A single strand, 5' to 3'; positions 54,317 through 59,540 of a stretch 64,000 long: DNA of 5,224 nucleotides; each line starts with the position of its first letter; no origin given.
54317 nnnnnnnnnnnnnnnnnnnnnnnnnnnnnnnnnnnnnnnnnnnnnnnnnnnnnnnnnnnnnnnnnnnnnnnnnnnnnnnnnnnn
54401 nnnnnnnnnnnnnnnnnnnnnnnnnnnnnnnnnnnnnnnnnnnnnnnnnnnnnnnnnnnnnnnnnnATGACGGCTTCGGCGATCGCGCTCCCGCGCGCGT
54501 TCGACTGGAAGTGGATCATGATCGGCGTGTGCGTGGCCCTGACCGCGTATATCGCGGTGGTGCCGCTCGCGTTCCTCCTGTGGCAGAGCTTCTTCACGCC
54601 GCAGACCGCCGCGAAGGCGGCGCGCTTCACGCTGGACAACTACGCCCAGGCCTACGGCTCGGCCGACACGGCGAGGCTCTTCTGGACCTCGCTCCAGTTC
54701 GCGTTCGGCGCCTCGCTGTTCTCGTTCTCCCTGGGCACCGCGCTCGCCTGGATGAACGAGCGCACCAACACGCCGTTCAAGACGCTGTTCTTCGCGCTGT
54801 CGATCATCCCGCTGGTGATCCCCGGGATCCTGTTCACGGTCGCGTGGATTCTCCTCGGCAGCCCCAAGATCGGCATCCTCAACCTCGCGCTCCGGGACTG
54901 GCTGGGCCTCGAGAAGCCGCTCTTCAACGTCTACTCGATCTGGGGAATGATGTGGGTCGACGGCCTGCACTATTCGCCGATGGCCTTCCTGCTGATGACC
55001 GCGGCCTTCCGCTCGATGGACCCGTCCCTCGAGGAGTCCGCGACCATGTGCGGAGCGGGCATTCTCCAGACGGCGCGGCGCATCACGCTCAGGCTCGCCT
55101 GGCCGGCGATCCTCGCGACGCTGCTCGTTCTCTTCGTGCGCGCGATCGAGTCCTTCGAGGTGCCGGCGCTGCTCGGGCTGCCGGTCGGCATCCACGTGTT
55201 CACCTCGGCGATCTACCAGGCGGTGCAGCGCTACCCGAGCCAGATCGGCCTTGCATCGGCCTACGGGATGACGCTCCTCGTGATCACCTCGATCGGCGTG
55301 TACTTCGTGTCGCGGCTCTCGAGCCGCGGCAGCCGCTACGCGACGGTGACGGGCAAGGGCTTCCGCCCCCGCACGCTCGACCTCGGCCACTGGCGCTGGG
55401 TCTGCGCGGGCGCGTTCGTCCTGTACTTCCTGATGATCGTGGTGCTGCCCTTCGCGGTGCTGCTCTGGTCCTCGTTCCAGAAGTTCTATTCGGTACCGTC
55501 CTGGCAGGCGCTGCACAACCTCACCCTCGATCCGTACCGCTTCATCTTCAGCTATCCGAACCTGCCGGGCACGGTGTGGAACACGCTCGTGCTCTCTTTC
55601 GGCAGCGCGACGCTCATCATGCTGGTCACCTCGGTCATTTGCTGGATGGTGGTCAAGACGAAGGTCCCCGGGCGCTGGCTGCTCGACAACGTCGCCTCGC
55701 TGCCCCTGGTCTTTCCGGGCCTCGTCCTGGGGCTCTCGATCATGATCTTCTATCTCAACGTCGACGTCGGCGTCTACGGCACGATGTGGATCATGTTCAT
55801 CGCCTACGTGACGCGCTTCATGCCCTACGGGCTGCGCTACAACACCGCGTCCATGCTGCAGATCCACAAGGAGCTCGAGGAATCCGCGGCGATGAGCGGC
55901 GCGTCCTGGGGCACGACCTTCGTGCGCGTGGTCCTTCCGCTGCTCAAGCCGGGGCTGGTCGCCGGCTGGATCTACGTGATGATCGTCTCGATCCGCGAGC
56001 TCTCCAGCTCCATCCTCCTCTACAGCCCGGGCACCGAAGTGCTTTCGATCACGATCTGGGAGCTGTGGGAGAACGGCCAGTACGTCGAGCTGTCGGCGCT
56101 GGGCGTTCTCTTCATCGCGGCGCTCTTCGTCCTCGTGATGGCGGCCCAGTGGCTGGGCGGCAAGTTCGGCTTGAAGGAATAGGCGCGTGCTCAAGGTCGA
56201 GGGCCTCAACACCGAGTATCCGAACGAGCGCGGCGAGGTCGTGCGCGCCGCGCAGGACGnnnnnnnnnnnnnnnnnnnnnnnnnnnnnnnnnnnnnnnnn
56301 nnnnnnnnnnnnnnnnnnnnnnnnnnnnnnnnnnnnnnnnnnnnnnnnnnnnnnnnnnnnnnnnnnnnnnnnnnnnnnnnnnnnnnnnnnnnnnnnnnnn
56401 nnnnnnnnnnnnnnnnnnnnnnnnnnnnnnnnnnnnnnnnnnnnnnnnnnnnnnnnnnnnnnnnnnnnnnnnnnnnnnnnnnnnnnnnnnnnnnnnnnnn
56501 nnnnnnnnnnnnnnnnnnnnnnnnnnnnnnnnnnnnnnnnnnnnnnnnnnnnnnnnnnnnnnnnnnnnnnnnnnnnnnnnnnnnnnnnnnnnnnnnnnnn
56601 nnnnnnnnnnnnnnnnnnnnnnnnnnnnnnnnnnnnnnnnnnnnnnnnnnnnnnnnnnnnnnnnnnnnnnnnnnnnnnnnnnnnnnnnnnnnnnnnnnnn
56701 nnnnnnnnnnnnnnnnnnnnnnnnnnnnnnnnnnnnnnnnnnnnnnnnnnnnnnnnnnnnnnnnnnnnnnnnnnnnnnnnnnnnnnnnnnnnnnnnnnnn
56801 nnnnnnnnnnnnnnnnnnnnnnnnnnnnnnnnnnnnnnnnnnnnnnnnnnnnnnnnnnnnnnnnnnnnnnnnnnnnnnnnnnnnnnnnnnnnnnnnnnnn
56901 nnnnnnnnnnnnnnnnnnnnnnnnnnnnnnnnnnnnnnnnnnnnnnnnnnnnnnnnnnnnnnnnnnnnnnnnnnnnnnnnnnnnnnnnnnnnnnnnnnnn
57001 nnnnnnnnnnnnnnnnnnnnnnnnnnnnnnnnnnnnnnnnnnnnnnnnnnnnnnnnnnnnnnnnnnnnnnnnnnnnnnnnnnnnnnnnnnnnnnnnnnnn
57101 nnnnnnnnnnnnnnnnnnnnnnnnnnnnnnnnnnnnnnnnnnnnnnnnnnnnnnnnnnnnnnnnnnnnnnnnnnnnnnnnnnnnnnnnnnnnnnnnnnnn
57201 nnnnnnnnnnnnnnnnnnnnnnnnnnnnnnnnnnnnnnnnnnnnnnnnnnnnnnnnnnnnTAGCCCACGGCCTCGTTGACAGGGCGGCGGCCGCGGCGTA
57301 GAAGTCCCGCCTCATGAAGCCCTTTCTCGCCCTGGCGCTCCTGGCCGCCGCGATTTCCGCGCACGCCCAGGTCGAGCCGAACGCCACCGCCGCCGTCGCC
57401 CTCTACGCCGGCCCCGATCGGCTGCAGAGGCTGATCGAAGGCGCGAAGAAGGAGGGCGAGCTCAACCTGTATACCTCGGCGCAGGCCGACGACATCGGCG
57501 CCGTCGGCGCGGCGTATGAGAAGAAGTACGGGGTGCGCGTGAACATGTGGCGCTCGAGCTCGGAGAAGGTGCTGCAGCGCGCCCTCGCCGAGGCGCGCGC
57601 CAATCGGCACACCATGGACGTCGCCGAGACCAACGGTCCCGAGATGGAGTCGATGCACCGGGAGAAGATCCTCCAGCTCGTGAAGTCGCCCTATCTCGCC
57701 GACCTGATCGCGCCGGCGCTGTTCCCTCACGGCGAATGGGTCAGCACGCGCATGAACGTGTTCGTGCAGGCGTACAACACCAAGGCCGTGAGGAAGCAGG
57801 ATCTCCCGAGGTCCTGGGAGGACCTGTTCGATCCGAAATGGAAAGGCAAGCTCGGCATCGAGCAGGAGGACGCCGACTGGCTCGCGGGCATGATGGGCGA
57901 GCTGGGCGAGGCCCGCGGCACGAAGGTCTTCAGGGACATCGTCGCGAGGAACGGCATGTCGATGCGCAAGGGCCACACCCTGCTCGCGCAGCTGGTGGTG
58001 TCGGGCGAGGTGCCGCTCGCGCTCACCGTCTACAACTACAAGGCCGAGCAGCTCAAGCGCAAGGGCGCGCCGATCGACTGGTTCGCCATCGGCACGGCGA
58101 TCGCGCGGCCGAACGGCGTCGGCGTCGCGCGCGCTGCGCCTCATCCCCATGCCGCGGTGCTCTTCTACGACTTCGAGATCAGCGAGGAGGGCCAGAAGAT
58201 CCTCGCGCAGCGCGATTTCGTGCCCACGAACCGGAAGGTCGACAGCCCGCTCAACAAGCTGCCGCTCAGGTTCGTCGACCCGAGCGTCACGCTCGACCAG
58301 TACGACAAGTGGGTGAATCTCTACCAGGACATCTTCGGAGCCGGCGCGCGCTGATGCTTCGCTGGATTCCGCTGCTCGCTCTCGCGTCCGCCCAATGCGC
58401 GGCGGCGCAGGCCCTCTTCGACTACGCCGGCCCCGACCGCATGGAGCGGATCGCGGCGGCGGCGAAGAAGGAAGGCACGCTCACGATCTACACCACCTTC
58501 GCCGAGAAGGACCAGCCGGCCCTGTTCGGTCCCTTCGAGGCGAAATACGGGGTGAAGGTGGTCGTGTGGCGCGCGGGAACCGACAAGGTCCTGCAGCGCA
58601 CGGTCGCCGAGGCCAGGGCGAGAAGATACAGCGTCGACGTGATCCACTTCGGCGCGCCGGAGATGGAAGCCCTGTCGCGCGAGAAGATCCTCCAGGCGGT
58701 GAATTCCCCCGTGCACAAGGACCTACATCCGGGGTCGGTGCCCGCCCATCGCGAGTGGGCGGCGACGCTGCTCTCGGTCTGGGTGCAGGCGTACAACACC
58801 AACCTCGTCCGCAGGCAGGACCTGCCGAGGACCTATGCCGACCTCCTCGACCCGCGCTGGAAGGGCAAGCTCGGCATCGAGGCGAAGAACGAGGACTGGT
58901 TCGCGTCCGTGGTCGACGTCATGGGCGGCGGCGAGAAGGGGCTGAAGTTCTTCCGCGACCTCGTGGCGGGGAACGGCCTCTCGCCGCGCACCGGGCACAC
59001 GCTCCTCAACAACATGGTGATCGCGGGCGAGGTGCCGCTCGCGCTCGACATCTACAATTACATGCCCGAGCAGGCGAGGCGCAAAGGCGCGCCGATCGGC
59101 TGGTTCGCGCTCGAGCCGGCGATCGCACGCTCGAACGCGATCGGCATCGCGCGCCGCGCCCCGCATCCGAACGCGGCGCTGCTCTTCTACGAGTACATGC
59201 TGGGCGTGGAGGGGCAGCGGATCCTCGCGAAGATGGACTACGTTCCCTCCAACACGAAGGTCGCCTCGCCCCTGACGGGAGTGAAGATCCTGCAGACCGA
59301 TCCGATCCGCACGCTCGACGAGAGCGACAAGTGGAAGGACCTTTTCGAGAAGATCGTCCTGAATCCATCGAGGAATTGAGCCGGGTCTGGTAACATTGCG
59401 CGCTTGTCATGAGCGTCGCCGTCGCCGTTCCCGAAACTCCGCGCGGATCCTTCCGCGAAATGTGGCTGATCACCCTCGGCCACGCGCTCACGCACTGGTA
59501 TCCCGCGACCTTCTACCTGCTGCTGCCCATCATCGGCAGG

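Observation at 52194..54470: Hydantoinase-B/acetone-carboxylase-alpha-like subunit with the gamma (AcxC-like) zinc domain fused to its C-terminus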

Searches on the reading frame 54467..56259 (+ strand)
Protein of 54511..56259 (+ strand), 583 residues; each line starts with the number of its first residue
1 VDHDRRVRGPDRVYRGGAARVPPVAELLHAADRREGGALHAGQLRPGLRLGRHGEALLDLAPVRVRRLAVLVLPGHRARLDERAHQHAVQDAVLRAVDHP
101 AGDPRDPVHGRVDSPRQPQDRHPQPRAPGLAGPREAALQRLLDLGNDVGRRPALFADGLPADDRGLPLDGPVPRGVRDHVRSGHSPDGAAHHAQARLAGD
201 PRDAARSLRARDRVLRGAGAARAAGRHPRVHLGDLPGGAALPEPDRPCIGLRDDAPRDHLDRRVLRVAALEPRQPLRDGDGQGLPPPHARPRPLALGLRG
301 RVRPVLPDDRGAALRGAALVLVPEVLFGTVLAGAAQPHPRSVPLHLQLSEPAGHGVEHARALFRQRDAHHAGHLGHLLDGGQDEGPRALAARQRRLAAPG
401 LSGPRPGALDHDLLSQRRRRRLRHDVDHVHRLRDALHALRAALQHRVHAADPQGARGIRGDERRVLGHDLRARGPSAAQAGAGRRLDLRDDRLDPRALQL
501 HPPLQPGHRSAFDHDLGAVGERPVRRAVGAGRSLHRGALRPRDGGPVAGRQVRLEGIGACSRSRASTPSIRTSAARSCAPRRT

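Call 3: search_protein_families(library=pfam, proteins=[window:54511-56259:+], max_evalue=0.01)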
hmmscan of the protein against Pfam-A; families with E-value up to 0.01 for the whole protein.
window:54511-56259:+ (583 aa): 0 families

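Call 5: search_protein_families(library=pfam, proteins=[window:54467-56179:+], max_evalue=0.001)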
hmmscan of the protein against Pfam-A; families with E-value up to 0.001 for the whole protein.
window:54467-56179:+ (571 aa): 1 family
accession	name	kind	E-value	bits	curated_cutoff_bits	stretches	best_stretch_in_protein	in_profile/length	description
PF00528.27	BPD_transp_1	-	4.9e-20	72.5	26.4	2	399-562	13-173/184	Binding-protein-dependent transport system inner membrane component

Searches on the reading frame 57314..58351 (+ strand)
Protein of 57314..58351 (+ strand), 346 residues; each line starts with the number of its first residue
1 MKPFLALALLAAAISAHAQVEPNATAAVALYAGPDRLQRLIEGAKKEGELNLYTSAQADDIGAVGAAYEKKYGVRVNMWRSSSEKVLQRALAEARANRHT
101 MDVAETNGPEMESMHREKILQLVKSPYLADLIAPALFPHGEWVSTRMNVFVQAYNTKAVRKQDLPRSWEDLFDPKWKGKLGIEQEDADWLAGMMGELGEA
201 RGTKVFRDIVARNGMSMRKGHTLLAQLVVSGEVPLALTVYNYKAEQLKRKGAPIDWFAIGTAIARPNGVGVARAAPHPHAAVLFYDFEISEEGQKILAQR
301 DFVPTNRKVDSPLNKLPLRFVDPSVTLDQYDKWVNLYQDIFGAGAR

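Call 3: search_protein_families(library=pfam, proteins=[window:57314-58351:+], max_evalue=0.01)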
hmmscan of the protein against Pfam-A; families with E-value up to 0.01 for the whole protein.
window:57314-58351:+ (346 aa): 4 families
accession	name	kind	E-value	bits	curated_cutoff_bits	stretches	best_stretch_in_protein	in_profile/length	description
PF13343.11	SBP_bac_6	-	2.9e-18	66.7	24.6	1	114-314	24-229/245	Bacterial extracellular solute-binding protein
PF13416.11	SBP_bac_8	-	1.2e-15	58.5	27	1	65-310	3-266/279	Bacterial extracellular solute-binding protein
PF13531.11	SBP_bac_11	-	4.7e-10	40.1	25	1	58-299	10-223/227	Bacterial extracellular solute-binding protein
PF01547.30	SBP_bac_1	-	2.5e-08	34.7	26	1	63-295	13-307/307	Bacterial extracellular solute-binding protein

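Call 55: search_protein_families(library=ncbifam, proteins=[window:57314-58351:+], max_evalue=0.00001)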
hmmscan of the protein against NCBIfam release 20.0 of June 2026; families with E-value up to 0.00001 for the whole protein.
window:57314-58351:+ (346 aa): 3 families
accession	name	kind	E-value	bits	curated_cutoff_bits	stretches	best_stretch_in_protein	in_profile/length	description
TIGR03261.1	phnS2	equivalog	2.7e-15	56.3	392.75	1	43-322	17-304/334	putative 2-aminoethylphosphonate ABC transporter substrate-binding protein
NF011620.1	PRK15046.1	equivalog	1.1e-14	54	310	1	9-302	9-286/334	2-aminoethylphosphonate ABC transporter substrate-binding protein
TIGR03227.1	PhnS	equivalog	1.1e-12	47.5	395.3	1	64-297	52-292/360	2-aminoethylphosphonate ABC transporter substrate-binding protein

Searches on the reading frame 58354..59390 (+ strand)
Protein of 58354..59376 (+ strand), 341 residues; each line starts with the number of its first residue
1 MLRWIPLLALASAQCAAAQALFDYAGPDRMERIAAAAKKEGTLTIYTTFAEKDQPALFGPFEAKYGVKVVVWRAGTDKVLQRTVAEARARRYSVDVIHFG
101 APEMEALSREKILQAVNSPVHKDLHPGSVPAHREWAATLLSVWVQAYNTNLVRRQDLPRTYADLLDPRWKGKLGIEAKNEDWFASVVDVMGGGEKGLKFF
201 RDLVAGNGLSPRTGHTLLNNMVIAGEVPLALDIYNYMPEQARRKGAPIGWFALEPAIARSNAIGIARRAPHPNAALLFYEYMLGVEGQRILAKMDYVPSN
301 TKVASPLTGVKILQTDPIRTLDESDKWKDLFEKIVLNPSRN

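Call 3: search_protein_families(library=pfam, proteins=[window:58395-59390:+], max_evalue=0.01)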
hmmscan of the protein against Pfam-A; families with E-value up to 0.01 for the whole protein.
window:58395-59390:+ (332 aa): 0 families

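Call 5: search_protein_families(library=pfam, proteins=[window:58395-59390:+], max_evalue=0.001)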
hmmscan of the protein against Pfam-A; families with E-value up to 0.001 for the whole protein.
window:58395-59390:+ (332 aa): 0 families

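Call 55: search_protein_families(library=ncbifam, proteins=[window:58395-59390:+], max_evalue=0.00001)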
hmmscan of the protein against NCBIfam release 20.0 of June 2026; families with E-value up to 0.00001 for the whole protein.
window:58395-59390:+ (332 aa): 0 families

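Call 67: search_protein_families(library=pfam, proteins=[window:58354-59376:+], max_evalue=0.001)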
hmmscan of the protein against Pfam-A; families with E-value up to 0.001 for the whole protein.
window:58354-59376:+ (341 aa): 4 families
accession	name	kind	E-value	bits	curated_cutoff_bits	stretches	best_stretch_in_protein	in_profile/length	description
PF13343.11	SBP_bac_6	-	5.5e-14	52.7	24.6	1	95-302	5-223/245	Bacterial extracellular solute-binding protein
PF13416.11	SBP_bac_8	-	3.6e-13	50.4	27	1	57-305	2-267/279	Bacterial extracellular solute-binding protein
PF01547.30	SBP_bac_1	-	2e-12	48.2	26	1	56-288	16-306/307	Bacterial extracellular solute-binding protein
PF13531.11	SBP_bac_11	-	9.9e-07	29.2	25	1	61-293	20-223/227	Bacterial extracellular solute-binding protein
